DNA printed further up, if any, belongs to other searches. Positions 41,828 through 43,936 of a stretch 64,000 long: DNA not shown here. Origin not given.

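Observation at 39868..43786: Tandem paralogous genes for secreted all-alpha repeat proteins of about 57 residues per repeat, with duplicated promoters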

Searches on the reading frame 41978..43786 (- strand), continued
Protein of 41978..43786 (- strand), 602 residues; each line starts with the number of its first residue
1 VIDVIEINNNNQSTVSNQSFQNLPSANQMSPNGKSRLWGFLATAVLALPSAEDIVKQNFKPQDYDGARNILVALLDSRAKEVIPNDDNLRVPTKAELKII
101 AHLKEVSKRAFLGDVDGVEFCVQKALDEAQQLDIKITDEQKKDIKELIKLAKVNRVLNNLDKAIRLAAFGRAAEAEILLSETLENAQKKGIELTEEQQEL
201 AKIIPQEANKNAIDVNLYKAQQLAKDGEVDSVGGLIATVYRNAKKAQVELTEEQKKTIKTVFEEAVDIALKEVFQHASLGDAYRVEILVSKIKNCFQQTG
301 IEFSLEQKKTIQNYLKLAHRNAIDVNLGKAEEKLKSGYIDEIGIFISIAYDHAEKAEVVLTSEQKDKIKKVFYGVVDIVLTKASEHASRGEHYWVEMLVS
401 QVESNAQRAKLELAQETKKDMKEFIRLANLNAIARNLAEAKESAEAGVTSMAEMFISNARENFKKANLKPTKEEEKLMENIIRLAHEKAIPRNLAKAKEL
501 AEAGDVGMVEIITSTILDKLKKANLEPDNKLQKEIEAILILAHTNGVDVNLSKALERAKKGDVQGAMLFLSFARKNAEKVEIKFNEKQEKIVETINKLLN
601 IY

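Call 68: search_protein_families(library=pfam, proteins=[L002:2429-4999:+, L002:5134-5991:+, L002:8906-11530:+, L002:11549-13057:+, L004:3794-5032:+, L004:5072-5992:+, L004:7678-10335:+, L004:10353-11852:+, L002:6001-6300:+], max_evalue=0.001)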
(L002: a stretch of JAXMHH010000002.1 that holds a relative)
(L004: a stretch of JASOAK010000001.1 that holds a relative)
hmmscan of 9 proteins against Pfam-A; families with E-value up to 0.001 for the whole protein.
L002:2429-4999:+ (856 aa): 0 families

L002:5134-5991:+ (285 aa): 0 families

L002:8906-11530:+ (874 aa): 3 families
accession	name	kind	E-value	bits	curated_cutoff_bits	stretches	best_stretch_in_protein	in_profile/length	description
PF19864.5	Radical_SAM_N2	-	8e-59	197.9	29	1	59-209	1-151/151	Radical SAM proteins, N-terminal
PF10105.14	DUF2344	-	3.7e-46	157.7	23.8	1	659-835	1-166/176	Uncharacterized protein conserved in bacteria (DUF2344)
PF04055.27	Radical_SAM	-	5.5e-19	69.4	29.5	1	266-430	1-165/166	Radical SAM superfamily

L002:11549-13057:+ (502 aa): 3 families
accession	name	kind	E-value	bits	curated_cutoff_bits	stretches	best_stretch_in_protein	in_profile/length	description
PF10150.14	RNase_E_G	-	1e-106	356.8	25.5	1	135-404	1-270/270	Ribonuclease E/G family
PF20833.2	RNase_E_G_Thio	-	4.5e-13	49.6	26.8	1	416-498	2-84/86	RNase E/G, Thioredoxin-like domain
PF00575.29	S1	-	0.00026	21.8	22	1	38-119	4-60/74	S1 RNA binding domain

L004:3794-5032:+ (412 aa): 5 families
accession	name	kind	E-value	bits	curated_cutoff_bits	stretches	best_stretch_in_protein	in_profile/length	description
PF13635.12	DUF4143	-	6e-33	114.3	28.1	1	189-342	2-160/160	Domain of unknown function (DUF4143)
PF13173.12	AAA_14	-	3.2e-26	92.3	27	1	21-145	2-127/129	AAA domain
PF25199.1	nSTAND_NTPase5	-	7.3e-06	26.3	34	1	6-114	20-131/145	Novel STAND NTPase 5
PF20720.3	nSTAND3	-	1.2e-05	25.5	27.2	1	8-124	4-120/155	Novel STAND NTPase 3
PF13401.12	AAA_22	-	1.4e-05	25.8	27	0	20-75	4-59/130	AAA domain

L004:5072-5992:+ (306 aa): 0 families

L004:7678-10335:+ (885 aa): 3 families
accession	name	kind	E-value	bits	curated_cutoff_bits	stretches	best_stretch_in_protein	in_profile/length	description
PF19864.5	Radical_SAM_N2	-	5.6e-60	201.6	29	1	72-222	1-151/151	Radical SAM proteins, N-terminal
PF10105.14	DUF2344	-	1.3e-47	162.4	23.8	1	672-846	1-166/176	Uncharacterized protein conserved in bacteria (DUF2344)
PF04055.27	Radical_SAM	-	1.9e-17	64.4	29.5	1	279-443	1-165/166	Radical SAM superfamily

L004:10353-11852:+ (499 aa): 3 families
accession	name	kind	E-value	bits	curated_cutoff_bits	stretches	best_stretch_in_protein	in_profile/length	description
PF10150.14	RNase_E_G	-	4.4e-107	358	25.5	1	132-401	1-270/270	Ribonuclease E/G family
PF20833.2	RNase_E_G_Thio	-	1.6e-13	51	26.8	1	413-496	2-85/86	RNase E/G, Thioredoxin-like domain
PF00575.29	S1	-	0.00064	20.5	22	0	38-116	4-60/74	S1 RNA binding domain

L002:6001-6300:+ (100 aa): 0 families

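Call 76: find_related_loci(query=A9, collection=metagenome_contigs, flank=8000)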
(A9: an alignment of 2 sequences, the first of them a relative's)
Query A9 (126 aa) in metagenome_contigs; peptide patterns used: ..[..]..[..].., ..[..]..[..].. (x = any residue, [..] = any of these).
311 stretches matched a pattern; 2 encode a relative of the query (tblastn E <= 1e-3); 2 distinct loci.
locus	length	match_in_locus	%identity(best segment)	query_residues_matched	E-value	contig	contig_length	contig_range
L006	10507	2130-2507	100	1-126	3e-81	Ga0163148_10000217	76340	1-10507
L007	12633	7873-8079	94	1-126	1e-35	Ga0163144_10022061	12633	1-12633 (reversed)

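Call 84: search_dna_similar(query=window:41978-43702:-, collection=plasmids, mode=protein, max_evalue=0.001, max_rows=15)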
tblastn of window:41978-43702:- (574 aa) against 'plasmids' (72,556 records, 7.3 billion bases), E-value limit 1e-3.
No match.

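Call 85: search_dna_similar(query=window:41978-43702:-, collection=phages, mode=protein, max_evalue=0.001, max_rows=15)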
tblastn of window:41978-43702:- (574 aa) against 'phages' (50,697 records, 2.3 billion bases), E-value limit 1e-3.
No match.

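Call 89: search_protein_families(library=pfam, proteins=[P0055, P0042, P0047, P0050, P0051, P0052, P0056, P0039, P0043, P0006], max_evalue=0.001)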
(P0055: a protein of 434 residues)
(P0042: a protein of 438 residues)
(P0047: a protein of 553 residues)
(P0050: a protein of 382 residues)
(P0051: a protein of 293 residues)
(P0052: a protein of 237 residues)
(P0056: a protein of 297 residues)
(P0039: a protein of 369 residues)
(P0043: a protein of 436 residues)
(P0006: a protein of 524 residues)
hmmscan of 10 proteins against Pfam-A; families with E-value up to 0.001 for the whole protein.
P0055 (434 aa): 3 families
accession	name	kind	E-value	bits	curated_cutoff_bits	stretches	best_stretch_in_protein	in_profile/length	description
PF12937.12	F-box-like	-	9.2e-08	32.2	24.3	1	31-65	3-37/47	F-box-like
PF00646.38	F-box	-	8.1e-05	22.8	20.5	1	31-65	3-37/43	F-box domain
PF25811.1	CAK-anch_MAT1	-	0.00086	19.7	22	0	264-285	6-27/52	MAT1 C-terminal CAK anchor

P0042 (438 aa): 0 families

P0047 (553 aa): 0 families

P0050 (382 aa): 1 family
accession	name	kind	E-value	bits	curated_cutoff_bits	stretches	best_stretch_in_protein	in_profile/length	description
PF22888.1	FIMAH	-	2.3e-05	25.3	24.8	0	32-78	29-77/81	FIMAH domain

P0051 (293 aa): 0 families

P0052 (237 aa): 1 family
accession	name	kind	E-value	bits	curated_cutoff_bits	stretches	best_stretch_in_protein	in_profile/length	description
PF11155.13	DUF2935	-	0.00032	21.7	24.4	0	159-187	8-36/121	Domain of unknown function (DUF2935)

P0056 (297 aa): 0 families

P0039 (369 aa): 0 families

P0043 (436 aa): 0 families

P0006 (524 aa): 0 families
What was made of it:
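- Binding-module role: relative P0055 has an F-box followed by six of these repeats, the position where F-box proteins normally carry their substrate-binding repeats (call 89). One relative is fused to an F-box, a eukaryote-type domain (call 89).
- Tried and rejected: *FIMAH domain.* Only one distant relative (P0050) reaches 25.3 bits against a cut-off of 24.8 (call 89).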
